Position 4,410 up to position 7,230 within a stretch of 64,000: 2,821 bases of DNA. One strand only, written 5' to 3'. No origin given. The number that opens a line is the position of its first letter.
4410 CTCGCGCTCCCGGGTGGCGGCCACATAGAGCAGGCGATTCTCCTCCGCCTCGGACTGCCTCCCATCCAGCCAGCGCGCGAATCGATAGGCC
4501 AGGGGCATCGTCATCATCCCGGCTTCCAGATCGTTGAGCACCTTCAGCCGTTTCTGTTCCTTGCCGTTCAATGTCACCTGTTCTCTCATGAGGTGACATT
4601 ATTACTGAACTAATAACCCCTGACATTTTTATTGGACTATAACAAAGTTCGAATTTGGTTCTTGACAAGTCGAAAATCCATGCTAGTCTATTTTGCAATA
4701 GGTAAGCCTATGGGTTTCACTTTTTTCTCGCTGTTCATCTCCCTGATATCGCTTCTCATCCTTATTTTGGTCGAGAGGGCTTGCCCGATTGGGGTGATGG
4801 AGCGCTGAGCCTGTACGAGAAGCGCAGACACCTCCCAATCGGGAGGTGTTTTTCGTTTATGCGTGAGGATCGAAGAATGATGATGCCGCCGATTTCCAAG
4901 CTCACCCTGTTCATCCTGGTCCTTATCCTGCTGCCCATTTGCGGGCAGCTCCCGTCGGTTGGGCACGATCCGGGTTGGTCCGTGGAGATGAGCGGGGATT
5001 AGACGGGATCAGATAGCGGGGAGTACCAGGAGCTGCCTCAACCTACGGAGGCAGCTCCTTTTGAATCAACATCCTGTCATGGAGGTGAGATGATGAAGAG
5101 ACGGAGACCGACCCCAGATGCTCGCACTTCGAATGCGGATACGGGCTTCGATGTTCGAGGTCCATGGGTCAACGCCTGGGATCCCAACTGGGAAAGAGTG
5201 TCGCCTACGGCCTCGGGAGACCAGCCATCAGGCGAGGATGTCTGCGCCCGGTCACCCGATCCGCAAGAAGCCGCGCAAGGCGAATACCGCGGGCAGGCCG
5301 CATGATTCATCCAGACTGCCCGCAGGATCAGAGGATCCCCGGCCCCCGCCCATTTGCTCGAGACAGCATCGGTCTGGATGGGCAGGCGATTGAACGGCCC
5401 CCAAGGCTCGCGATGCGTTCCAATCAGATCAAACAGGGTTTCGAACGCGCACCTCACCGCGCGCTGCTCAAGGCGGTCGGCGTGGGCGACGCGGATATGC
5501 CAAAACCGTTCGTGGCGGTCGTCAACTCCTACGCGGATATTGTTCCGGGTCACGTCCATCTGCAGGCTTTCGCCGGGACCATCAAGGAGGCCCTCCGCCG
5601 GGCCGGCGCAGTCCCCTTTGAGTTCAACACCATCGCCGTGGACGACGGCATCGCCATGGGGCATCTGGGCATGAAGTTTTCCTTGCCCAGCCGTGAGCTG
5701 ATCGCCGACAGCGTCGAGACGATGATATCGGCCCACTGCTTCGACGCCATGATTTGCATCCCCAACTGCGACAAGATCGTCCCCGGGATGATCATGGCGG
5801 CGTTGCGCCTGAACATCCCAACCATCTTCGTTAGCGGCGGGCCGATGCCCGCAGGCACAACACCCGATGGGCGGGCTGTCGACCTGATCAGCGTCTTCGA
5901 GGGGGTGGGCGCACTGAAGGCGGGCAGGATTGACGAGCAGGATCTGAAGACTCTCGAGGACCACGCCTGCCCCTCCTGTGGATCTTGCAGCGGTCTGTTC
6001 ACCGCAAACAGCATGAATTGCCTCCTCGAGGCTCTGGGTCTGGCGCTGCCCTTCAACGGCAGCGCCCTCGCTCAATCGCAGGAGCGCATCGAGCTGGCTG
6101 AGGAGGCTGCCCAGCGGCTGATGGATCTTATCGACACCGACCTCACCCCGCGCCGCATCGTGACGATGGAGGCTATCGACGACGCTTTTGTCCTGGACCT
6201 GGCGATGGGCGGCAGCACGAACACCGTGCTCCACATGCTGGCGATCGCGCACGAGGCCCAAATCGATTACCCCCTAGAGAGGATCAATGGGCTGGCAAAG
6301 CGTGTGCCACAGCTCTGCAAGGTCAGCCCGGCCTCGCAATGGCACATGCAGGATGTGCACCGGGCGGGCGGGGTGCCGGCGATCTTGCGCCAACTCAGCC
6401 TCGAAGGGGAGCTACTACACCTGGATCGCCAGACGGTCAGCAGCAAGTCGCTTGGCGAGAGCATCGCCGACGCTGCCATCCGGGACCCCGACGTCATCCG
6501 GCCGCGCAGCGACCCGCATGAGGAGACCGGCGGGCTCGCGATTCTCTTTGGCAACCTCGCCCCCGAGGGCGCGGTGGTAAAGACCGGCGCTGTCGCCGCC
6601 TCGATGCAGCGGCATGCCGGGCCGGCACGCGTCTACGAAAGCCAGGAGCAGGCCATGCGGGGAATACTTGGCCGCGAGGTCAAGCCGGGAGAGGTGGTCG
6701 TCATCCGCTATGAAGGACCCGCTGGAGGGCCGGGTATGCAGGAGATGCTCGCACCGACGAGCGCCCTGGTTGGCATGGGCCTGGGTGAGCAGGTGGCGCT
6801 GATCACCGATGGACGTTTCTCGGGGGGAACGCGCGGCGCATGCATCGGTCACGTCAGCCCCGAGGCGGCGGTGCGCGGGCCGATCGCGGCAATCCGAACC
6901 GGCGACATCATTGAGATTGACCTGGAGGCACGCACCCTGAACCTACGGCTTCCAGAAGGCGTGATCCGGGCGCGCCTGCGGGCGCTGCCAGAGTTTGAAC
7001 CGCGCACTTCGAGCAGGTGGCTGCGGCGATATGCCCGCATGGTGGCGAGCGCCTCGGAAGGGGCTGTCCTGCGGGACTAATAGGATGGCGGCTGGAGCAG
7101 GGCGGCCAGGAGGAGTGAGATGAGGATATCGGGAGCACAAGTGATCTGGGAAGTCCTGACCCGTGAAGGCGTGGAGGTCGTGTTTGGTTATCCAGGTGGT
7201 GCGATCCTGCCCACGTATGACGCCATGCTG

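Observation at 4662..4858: Candidate ribosome-mediated attenuator 1: 32-aa Ile/Leu/Val-rich leader ORF, terminator and competing pairing, upstream of the ilv-leu cluster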

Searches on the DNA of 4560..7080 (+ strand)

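Call 7: search_rna_families(source=window, start=4560, end=5460, threshold=evalue, max_evalue=10, show_alignments=3)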
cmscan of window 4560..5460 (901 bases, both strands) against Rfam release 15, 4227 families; matches with E-value up to 10: 7.
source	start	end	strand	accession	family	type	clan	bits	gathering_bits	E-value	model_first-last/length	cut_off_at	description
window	4736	4856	+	RF01859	Phe_leader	Cis-reg; leader;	-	29.1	55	0.013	1-125/125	no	Phenylalanine leader peptide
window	5279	5330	-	RF03611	mir-7147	Gene; miRNA;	-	22.8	90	0.037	1-58/58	no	mir-7147 microRNA precursor family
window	5042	5133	+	RF02038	SPRY4-IT1_1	Gene; lncRNA;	-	14.2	50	4.2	1-91/91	no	SPRY4-IT1 conserved region 1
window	5086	5123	+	RF01140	sR20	Gene; snRNA; snoRNA; CD-box;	-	13.4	44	9.5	1-56/56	no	Small nucleolar RNA sR20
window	5042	5130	-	RF02133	HOXB13-AS1_2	Gene; lncRNA;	-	13.2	40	2.7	1-81/81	no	HOXB13 antisense RNA 1 conserved region 2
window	4970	5082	+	RF00461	IRES_VEGF_A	Cis-reg; IRES;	-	11.2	160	5.7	1-308/308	no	Vascular endothelial growth factor (VEGF) IRES A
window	4791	4816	+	RF01151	snoU82P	Gene; snRNA; snoRNA; CD-box;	-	10.4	42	8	1-55/55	no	Small nucleolar RNA U82P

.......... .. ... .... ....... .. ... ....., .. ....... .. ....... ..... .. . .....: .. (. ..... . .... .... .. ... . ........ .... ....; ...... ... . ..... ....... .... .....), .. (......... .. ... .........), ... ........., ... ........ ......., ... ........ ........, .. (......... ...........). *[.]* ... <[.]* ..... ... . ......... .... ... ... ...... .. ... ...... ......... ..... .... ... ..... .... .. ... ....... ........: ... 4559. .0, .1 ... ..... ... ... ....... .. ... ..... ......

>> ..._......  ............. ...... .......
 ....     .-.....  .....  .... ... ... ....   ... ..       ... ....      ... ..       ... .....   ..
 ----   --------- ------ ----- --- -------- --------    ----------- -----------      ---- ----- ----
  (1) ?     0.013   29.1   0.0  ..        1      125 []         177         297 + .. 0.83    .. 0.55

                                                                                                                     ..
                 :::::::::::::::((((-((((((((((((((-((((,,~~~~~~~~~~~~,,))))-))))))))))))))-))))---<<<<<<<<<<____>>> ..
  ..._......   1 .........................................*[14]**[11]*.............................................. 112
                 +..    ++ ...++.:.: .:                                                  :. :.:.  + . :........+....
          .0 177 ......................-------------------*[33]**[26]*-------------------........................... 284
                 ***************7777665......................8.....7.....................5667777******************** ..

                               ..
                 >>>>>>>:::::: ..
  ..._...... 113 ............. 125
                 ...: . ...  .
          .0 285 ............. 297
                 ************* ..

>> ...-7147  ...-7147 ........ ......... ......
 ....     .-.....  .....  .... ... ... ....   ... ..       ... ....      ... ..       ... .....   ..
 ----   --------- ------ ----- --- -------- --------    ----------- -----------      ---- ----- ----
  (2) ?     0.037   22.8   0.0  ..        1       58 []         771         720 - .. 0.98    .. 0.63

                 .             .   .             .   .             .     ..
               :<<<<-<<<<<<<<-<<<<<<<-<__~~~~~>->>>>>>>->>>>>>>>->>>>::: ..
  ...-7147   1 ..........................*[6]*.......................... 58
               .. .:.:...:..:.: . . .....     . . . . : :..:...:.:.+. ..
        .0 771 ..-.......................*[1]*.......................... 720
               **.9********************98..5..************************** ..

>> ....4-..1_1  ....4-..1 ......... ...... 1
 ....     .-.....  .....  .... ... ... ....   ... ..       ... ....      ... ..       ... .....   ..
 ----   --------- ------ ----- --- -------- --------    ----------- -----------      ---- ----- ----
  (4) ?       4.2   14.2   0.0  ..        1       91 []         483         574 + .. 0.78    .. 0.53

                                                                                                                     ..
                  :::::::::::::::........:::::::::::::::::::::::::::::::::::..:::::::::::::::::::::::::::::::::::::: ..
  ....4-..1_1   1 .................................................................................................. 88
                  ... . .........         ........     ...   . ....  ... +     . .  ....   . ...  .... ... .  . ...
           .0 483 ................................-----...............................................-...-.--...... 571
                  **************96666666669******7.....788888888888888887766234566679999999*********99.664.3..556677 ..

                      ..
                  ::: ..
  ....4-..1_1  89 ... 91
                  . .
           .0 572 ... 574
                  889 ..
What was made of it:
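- On Rfam amino-acid leader families (Leu_leader, His_leader, Thr_leader, Trp_leader, Phe_leader and others): The best sub-threshold hit is Phe_leader at 29.1 bits against 55 (call 7).
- Closest known: ilvB-OMG and ilvB RNA motifs. Different: No such family appeared in the Rfam scan of 4560-5460, even at E up to 10 (call 7).
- Tried and rejected: The permissive scan of 4560-5460 gave only a sub-threshold Phe_leader hit, driven by the terminator, plus obvious chance hits to miRNA, snoRNA and lncRNA families (call 7).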

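Call 47: search_rna_families(sources=[L001, L004, L057, L019, L003, L017, L059, L068, L072], threshold=gathering)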
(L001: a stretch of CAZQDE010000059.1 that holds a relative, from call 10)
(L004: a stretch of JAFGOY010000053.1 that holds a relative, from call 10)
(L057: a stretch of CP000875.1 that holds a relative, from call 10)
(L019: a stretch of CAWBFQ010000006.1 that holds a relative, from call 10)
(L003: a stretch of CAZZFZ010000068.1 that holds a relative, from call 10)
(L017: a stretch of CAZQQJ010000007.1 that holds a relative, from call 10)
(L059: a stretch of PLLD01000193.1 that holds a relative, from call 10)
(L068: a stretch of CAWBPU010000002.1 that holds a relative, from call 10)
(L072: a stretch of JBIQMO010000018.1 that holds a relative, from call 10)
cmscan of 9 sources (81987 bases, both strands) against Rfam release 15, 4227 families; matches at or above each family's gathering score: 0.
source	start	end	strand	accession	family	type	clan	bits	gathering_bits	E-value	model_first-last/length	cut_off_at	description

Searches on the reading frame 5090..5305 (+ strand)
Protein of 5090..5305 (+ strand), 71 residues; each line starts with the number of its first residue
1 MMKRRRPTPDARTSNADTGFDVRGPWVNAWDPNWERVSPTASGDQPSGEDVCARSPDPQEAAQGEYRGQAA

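Call 49: find_homologous_proteins(query=window:5090-5302:+, max_evalue=0.01)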
Query window:5090-5302:+ (71 aa): 1 proteins with E <= 0.01 among 1 candidates.
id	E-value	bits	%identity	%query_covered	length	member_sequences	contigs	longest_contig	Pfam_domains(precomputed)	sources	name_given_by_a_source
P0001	1.6e-38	148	96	100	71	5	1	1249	-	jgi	-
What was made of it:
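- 5090..5305 (+): Conserved 71-aa ORF with the motif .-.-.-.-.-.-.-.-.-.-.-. and the SD GGAGGUGAG. It lies in the same leader; its function is unknown. The protein database holds only a near-identical copy (call 49).
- Tried and rejected: A protein search with the 71-aa ORF found only a near-identical copy (call 49).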

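Call 50: find_encoding_contigs(protein=P0001, flank=3000, max_places=6)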
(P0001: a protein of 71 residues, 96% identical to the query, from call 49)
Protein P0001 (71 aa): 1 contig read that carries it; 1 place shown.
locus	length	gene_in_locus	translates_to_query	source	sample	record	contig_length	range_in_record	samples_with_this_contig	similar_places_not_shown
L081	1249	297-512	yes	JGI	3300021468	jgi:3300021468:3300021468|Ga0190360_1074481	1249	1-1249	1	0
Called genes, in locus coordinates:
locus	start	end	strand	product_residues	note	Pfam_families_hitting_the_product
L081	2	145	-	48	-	?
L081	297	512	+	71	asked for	-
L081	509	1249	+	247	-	?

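Call 56: search_protein_families(library=pfam, proteins=[window:5090-5305:+], max_evalue=0.001)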
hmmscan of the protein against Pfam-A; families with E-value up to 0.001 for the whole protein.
window:5090-5305:+ (71 aa): 0 families
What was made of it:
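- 5090..5305 (+): No Pfam hit (call 56).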

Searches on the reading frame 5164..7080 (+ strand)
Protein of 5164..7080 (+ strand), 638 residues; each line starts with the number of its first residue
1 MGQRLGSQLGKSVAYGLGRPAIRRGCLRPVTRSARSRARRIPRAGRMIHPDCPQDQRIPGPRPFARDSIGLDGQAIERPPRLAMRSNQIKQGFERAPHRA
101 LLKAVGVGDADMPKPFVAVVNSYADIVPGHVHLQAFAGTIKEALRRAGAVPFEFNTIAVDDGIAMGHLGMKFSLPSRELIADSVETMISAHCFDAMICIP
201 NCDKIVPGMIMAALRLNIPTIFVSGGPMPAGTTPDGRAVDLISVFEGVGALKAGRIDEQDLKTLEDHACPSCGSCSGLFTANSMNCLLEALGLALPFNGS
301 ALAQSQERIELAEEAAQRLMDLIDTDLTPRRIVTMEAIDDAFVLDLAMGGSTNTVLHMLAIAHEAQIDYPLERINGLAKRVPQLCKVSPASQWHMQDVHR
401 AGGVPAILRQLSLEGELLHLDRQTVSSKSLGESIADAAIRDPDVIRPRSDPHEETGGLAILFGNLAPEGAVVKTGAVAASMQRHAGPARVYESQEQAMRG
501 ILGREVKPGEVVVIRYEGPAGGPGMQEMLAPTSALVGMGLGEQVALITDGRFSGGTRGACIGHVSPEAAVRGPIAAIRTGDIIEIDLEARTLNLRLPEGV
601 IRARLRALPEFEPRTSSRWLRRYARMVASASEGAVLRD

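Call 4: search_protein_families(library=ncbifam, proteins=[window:5164-7080:+])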
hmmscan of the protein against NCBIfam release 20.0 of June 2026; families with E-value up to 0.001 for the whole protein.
window:5164-7080:+ (638 aa): 8 families
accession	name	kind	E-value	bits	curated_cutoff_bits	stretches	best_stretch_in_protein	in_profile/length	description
NF002068.0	PRK00911.1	subfamily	5.7e-245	814.1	644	1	83-637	4-556/559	dihydroxy-acid dehydratase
TIGR00110.1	ilvD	equivalog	3.2e-240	798.3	618.15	1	97-637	1-542/543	dihydroxy-acid dehydratase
NF009103.0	PRK12448.1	equivalog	2.7e-206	686.5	710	2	83-440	3-367/616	dihydroxy-acid dehydratase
NF004784.0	PRK06131.1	subfamily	8.5e-128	427.2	539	1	90-636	18-560/576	dihydroxy-acid dehydratase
NF009559.0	PRK13016.1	equivalog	3.8e-114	382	882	1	96-634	24-559/578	L-arabinonate dehydratase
NF009560.0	PRK13017.1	subfamily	1.3e-111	373.7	684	1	105-637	35-576/595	dihydroxy-acid dehydratase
TIGR01196.1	edd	equivalog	3.3e-79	266.8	708.25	1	112-613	62-573/601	phosphogluconate dehydratase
TIGR03432.1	yjhG_yagF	hypoth_equivalog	4.4e-73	246.4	808.15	1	129-593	82-571/640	YjhG/YagF family D-xylonate dehydratase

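Call 10: find_related_loci(query=window:5413-7080:+, collection=genome_contigs, flank=4000)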
Query window:5413-7080:+ (555 aa) in genome_contigs; peptide patterns used: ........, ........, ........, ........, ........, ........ (x = any residue, [..] = any of these).
483 stretches matched a pattern; 395 encode a relative of the query (tblastn E <= 1e-3); the best 80 are kept; 80 distinct loci.
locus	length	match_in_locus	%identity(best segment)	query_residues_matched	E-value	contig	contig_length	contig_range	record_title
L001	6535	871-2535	81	1-555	0e+0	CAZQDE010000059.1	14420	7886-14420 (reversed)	MAG TPA_asm: uncultured Anaerolineaceae bacterium isolate binchicken_co19_417 genome assembly, contig: NODE_6939_length_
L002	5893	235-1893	74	1-553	0e+0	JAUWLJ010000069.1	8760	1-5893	MAG: Chloroflexota bacterium isolate CSMAG_2369 CSMAG_2369_k141_1818822_length_8760_cov_5.9640, whole genome shotgun seq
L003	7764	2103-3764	75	1-553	0e+0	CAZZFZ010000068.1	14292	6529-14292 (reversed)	MAG TPA_asm: uncultured Anaerolineales bacterium isolate binchicken_co172_187 genome assembly, contig: NODE_3582_length_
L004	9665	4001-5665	72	1-555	0e+0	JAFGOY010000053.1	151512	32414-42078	MAG: Anaerolineae bacterium isolate Zod_Metabat.663 k87_9902373, whole genome shotgun sequence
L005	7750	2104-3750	75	1-548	0e+0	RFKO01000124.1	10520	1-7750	MAG: Anaerolineae bacterium isolate J130 k99_198518, whole genome shotgun sequence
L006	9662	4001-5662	75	1-553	0e+0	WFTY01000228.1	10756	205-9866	MAG: Anaerolineales bacterium isolate S139_47 k151_356192, whole genome shotgun sequence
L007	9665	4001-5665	73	1-555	0e+0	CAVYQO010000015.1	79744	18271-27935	MAG: uncultured Chloroflexia bacterium isolate MFD04716.bin.2.130 genome assembly, contig: contig_55683, whole genome sh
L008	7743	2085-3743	71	1-553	0e+0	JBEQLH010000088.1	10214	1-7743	MAG: Anaerolineales bacterium isolate Y22TTR21b10o NODE_735_length_10214_cov_8.172359, whole genome shotgun sequence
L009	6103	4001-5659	73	1-553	0e+0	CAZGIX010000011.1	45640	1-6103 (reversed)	MAG TPA_asm: uncultured Anaerolineaceae bacterium isolate binchicken_co259_18 genome assembly, contig: NODE_266_length_4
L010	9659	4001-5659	73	1-553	0e+0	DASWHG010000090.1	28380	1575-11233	MAG TPA_asm: Anaerolineales bacterium isolate SMAG_U2836 k141_1180388, whole genome shotgun sequence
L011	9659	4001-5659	70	1-553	0e+0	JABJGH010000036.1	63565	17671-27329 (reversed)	MAG: Chloroflexi bacterium isolate SI074_bin144 k141_1931335, whole genome shotgun sequence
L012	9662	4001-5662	72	1-553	0e+0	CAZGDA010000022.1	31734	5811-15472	MAG TPA_asm: uncultured Anaerolineaceae bacterium isolate SRP167436_co1_187 genome assembly, contig: NODE_1987_length_31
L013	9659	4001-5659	71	1-553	0e+0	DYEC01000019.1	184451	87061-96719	MAG TPA_asm: Anaerolinea sp. isolate Tomsk_49_42 Tomsk_k141_65809, whole genome shotgun sequence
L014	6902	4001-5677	70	1-553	0e+0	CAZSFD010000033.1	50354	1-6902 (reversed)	MAG TPA_asm: uncultured Anaerolineaceae bacterium isolate binchicken_co274_165 genome assembly, contig: NODE_1781_length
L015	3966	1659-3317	71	1-553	0e+0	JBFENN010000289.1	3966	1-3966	MAG: Anaerolineales bacterium isolate Mix_mud03.2021.01.63 k141_2166941_length_3966_cov_10.8614, whole genome shotgun se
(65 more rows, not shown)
